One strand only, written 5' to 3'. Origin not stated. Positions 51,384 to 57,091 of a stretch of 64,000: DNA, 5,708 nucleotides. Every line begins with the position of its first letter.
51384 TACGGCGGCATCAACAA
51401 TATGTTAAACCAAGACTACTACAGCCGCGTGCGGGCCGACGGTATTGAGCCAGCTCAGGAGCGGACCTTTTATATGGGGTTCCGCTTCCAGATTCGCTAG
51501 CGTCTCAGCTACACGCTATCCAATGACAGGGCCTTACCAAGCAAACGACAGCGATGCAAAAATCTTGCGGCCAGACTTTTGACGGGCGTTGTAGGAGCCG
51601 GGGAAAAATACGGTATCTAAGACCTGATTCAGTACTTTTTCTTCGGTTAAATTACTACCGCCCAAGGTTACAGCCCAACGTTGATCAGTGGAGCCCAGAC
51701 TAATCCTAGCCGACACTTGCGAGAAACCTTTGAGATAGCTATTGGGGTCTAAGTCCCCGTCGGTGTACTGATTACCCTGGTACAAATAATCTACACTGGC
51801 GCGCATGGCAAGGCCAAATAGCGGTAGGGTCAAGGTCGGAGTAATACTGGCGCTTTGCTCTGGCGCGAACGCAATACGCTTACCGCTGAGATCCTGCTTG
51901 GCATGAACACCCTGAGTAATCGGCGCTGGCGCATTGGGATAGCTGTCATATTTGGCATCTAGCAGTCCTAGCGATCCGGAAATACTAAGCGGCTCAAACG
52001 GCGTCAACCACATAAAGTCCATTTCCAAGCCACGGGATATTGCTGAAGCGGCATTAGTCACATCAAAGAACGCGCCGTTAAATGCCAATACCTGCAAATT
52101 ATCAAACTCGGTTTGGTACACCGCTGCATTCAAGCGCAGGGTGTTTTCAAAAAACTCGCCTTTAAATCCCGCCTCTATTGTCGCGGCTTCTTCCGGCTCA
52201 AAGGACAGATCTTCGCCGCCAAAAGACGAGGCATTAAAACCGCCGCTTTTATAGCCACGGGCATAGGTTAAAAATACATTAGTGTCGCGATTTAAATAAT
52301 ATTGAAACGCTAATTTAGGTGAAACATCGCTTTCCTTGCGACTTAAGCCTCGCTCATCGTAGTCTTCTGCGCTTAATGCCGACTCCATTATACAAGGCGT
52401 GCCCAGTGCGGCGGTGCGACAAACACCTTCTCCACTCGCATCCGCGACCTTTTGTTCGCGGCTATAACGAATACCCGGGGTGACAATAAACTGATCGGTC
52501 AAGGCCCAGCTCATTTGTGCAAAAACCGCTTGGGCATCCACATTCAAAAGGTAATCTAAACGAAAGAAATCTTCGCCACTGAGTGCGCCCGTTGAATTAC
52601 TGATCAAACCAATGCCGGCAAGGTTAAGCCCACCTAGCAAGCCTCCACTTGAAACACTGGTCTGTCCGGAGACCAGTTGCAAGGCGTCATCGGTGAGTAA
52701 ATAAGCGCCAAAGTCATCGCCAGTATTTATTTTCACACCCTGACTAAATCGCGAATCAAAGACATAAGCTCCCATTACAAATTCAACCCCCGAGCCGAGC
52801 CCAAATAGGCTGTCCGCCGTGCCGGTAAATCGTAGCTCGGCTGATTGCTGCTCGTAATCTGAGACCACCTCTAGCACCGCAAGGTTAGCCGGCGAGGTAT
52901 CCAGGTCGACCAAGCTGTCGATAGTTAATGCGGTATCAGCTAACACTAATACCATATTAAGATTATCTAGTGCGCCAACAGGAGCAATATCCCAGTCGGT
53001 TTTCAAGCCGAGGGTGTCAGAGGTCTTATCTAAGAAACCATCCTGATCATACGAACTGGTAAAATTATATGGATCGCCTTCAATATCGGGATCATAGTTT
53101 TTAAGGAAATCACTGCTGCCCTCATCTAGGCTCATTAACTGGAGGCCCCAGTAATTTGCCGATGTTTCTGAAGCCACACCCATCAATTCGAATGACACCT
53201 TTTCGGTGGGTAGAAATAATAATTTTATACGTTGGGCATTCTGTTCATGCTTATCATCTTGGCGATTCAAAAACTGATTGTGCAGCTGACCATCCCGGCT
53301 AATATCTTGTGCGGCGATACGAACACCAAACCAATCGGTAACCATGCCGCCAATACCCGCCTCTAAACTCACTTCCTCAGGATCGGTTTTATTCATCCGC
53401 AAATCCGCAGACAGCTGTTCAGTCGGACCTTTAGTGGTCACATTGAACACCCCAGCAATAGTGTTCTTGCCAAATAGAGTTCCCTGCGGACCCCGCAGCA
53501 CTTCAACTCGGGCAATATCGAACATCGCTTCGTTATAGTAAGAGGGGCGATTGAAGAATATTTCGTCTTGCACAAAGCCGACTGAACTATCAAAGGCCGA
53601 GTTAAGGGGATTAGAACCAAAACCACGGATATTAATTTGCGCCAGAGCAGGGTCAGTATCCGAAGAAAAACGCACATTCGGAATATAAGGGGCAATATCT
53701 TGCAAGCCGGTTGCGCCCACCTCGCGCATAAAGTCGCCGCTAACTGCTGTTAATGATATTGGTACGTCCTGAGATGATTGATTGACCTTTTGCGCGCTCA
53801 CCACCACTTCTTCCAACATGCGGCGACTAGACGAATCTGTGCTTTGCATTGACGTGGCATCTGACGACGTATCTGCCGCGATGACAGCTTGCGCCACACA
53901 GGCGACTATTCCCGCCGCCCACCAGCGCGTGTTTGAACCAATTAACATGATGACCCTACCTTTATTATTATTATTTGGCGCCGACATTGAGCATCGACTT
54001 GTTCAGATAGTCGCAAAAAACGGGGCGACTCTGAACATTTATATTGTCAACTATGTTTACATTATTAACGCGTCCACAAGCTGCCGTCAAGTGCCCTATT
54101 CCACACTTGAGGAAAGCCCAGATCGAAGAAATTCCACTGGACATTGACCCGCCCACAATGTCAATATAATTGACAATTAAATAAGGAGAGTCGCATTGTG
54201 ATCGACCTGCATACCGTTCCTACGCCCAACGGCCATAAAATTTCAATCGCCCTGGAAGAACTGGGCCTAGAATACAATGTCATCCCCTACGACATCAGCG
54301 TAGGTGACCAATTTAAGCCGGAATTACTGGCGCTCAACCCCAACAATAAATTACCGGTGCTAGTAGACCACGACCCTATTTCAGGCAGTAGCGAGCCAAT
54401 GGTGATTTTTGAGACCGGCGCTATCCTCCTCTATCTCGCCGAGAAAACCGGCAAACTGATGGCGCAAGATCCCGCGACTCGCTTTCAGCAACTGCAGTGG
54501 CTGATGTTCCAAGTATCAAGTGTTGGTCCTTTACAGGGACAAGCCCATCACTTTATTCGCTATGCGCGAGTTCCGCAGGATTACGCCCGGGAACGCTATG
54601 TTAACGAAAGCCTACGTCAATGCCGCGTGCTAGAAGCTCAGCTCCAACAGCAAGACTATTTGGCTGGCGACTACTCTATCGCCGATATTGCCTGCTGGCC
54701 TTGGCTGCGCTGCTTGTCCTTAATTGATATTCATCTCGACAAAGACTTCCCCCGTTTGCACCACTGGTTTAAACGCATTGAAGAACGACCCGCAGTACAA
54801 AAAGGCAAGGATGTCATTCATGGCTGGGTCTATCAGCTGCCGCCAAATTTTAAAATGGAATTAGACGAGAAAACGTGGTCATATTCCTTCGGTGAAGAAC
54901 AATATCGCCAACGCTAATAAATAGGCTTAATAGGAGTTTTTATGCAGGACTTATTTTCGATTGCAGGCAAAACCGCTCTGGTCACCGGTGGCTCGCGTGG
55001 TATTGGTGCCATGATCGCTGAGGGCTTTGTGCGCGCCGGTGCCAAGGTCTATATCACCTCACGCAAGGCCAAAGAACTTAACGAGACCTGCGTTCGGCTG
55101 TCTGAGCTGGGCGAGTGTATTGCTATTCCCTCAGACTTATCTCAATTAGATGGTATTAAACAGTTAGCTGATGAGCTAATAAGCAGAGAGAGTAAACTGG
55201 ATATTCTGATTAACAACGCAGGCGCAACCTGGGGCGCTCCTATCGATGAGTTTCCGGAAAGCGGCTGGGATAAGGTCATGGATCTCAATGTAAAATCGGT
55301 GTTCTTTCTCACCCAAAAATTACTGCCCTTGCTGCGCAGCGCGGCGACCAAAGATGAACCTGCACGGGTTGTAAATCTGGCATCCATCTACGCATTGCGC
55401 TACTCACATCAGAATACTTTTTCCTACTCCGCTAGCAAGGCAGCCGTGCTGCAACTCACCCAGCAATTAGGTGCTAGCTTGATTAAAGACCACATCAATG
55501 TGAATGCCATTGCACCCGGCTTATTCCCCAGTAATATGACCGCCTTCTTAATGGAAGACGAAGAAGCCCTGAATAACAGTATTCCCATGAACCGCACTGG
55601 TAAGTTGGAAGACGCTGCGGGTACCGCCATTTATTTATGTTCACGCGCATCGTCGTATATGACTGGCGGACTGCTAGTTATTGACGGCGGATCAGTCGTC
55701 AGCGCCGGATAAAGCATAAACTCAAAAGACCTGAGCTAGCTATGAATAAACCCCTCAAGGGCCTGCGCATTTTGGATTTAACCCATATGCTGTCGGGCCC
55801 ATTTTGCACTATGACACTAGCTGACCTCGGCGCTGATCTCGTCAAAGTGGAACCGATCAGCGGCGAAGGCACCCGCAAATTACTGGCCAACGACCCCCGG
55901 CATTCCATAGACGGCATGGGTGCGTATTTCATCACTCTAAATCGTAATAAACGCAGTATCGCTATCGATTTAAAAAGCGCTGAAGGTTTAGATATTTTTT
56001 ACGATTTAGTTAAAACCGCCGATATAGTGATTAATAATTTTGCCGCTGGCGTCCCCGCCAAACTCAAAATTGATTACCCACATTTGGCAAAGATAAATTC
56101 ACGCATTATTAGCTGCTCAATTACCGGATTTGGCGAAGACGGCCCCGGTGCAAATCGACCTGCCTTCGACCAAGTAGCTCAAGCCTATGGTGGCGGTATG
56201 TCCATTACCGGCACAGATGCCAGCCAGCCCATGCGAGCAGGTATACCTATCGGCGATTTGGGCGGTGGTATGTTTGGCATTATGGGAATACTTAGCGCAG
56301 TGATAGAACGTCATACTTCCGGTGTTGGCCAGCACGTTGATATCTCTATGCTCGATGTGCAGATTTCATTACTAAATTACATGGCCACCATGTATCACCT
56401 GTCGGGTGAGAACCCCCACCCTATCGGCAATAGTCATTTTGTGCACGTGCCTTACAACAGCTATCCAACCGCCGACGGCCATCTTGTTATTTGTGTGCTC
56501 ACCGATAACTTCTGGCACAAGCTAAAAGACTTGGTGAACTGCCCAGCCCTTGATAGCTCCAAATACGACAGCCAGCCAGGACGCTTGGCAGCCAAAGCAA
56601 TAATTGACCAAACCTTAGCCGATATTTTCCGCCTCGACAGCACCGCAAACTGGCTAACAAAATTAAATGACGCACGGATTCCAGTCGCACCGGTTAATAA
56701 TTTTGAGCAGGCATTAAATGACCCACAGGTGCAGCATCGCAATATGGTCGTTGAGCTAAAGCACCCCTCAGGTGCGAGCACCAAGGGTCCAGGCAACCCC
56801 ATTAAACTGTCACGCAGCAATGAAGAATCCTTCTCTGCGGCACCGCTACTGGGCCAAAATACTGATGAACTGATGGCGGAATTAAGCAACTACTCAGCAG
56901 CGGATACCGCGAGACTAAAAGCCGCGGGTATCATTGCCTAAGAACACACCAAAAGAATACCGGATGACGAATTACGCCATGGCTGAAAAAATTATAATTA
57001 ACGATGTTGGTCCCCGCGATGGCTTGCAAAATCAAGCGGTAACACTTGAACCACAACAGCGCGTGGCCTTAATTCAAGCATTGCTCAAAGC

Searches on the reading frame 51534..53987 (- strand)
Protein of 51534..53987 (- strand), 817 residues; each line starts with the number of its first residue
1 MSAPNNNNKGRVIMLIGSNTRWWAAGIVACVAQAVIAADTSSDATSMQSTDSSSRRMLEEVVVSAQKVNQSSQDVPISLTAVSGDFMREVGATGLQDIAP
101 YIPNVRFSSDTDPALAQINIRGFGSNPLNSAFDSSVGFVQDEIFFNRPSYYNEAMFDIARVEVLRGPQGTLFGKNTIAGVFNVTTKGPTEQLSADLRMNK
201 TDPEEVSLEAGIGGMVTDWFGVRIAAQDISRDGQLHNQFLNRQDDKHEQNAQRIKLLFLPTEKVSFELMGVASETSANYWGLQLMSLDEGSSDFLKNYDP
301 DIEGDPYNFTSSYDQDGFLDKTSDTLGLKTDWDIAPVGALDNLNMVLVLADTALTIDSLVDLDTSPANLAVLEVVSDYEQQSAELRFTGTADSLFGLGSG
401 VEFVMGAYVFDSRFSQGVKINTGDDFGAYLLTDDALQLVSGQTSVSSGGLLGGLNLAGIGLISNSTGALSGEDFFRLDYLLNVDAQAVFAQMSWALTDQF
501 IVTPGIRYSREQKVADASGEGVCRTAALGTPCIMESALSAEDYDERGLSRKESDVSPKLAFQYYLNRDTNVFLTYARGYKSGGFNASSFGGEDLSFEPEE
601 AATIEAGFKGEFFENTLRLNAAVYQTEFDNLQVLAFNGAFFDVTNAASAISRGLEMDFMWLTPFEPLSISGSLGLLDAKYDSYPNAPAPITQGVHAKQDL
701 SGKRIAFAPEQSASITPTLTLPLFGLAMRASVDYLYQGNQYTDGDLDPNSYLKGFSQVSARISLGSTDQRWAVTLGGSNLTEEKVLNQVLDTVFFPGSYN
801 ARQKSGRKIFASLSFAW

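Call 29: search_protein_families(library=ncbifam, max_evalue=1e-15, proteins=[window:51534-53987:-])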
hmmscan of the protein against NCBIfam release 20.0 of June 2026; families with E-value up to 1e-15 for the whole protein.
window:51534-53987:- (817 aa): 3 families
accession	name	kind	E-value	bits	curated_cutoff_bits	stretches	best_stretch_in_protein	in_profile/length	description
TIGR01783.1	TonB-siderophor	subfamily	1.1e-28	100.2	223.5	0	75-253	2-177/649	TonB-dependent siderophore receptor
TIGR01785.1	TonB-hemin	subfamily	2.8e-19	69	316.85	0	58-189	1-132/677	TonB-dependent heme/hemoglobin receptor family protein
NF007349.0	PRK09840.1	equivalog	1e-15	56.9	686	0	484-761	446-710/760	catecholate siderophore receptor Fiu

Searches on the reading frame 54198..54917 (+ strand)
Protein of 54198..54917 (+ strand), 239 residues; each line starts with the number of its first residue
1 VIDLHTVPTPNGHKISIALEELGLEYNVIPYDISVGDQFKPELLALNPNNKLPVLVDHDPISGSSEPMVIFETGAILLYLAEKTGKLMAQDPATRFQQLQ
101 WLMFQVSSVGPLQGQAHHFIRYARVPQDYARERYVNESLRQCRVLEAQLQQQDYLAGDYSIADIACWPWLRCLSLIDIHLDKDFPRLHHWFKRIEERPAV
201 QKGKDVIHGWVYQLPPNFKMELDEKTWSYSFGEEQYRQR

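Call 29: search_protein_families(library=ncbifam, max_evalue=1e-15, proteins=[window:54198-54917:+])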
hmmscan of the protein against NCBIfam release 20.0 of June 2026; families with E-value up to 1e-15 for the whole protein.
window:54198-54917:+ (239 aa): 2 families
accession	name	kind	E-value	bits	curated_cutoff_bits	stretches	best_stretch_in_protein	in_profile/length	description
NF010579.0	PRK13972.1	equivalog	6e-60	202.4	332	1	1-201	1-200/215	GSH-dependent disulfide bond oxidoreductase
NF008731.0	PRK11752.1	equivalog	1.6e-48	165.5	325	1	3-210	46-262/287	glutathione-dependent disulfide-bond oxidoreductase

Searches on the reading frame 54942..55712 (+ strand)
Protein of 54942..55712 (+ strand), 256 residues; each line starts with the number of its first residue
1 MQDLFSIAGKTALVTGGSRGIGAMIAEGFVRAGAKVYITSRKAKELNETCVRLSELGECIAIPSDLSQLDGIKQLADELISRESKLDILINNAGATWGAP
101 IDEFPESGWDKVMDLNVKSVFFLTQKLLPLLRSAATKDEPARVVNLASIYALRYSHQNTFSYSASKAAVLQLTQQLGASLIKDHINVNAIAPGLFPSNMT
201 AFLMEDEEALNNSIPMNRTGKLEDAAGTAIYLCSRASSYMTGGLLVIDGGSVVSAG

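Call 29: search_protein_families(library=ncbifam, max_evalue=1e-15, proteins=[window:54942-55712:+])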
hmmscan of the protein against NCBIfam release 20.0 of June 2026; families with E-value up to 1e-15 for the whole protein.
window:54942-55712:+ (256 aa): 186 families (the best 25 are shown)
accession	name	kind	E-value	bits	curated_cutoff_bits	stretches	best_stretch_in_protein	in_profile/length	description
NF006070.0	PRK08213.1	subfamily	1.4e-76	257.4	279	1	2-253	5-258/259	gluconate 5-dehydrogenase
NF005559.1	PRK07231.1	subfamily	9.9e-59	198.8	215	1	7-252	2-248/249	glucose 1-dehydrogenase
TIGR01832.1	kduD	equivalog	3e-54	184.1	338.85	1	5-251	1-245/248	2-dehydro-3-deoxy-D-gluconate 5-dehydrogenase KduD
NF004198.0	PRK05653.1-3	equivalog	2.5e-52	177.8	296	1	7-252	5-247/248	3-oxoacyl-ACP reductase FabG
NF005390.0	PRK06935.1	equivalog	2.6e-51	174.5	369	1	2-253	8-257/258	2-dehydro-3-deoxy-D-gluconate 5-dehydrogenase KduD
NF009468.0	PRK12826.1-4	equivalog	2.2e-50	171.7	318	1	6-253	4-249/256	SDR family oxidoreductase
TIGR01830.1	3oxo_ACP_reduc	equivalog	1.3e-49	169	297.75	1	12-250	1-237/239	3-oxoacyl-[acyl-carrier-protein] reductase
NF052558.1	MBtsdlDhBudC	equivalog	4.1e-49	167.4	270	1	8-255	2-245/250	meso-2,3-butanediol dehydrogenase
NF004791.0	PRK06138.1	equivalog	6.3e-49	166.6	312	1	7-253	3-251/252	SDR family oxidoreductase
NF005446.0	PRK07035.1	equivalog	1.2e-48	165.6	373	1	2-252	4-254/255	SDR family oxidoreductase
NF009466.0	PRK12826.1-2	subfamily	2.3e-48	164.8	222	1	10-253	4-246/248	3-oxoacyl-ACP reductase FabG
NF005711.0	PRK07523.1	subfamily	4.2e-48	164.2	413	1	2-254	3-254/255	SDR family oxidoreductase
NF006693.0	PRK09242.1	equivalog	1.9e-47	161.6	328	1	2-252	3-254/258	SDR family oxidoreductase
NF005075.0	PRK06500.1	equivalog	7.8e-47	159.7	336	1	7-251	4-246/249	SDR family oxidoreductase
NF004778.0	PRK06124.1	equivalog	3.3e-46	157.8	303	1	2-253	4-254/256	SDR family oxidoreductase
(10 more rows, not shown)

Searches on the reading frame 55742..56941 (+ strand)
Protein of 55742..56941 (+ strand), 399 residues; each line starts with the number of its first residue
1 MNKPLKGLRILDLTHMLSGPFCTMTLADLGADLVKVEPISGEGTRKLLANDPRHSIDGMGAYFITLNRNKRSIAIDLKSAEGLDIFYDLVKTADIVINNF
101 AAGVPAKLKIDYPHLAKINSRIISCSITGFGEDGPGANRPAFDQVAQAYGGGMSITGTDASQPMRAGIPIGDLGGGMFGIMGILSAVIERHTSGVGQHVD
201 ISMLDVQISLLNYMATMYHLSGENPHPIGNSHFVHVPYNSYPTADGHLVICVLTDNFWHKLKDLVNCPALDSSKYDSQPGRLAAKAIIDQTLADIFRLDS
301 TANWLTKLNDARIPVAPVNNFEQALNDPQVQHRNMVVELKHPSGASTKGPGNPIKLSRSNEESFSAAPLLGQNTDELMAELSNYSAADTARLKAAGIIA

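Call 29: search_protein_families(library=ncbifam, max_evalue=1e-15, proteins=[window:55742-56941:+])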
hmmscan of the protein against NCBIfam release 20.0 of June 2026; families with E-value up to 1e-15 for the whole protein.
window:55742-56941:+ (399 aa): 7 families
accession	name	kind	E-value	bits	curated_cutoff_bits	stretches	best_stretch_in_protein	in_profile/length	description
NF052585.1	SucGlutTfsCaiB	equivalog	5.1e-88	295.3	750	1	2-384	5-391/394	succinate--glutarate CoA-transferase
NF041294.1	Scnl_mescCoAtase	equivalog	5e-87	292.5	700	1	5-378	4-380/381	succinyl-CoA:mesaconate CoA-transferase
NF008511.0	PRK11430.1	equivalog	2e-73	247.7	522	1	3-382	8-380/381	CoA:oxalate CoA-transferase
NF003809.0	PRK05398.1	subfamily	1.7e-72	244.3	442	1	1-210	1-207/416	formyl-CoA transferase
TIGR03253.1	oxalate_frc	equivalog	8.3e-70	235.6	504.2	1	3-210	2-206/416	formyl-CoA transferase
NF002914.1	PRK03525.1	equivalog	3.3e-36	125.1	413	1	4-398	9-397/400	L-carnitine CoA-transferase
TIGR04253.1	mesacon_CoA_iso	equivalog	1.1e-28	100.3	725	1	5-399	3-401/403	2-methylfumaryl-CoA isomerase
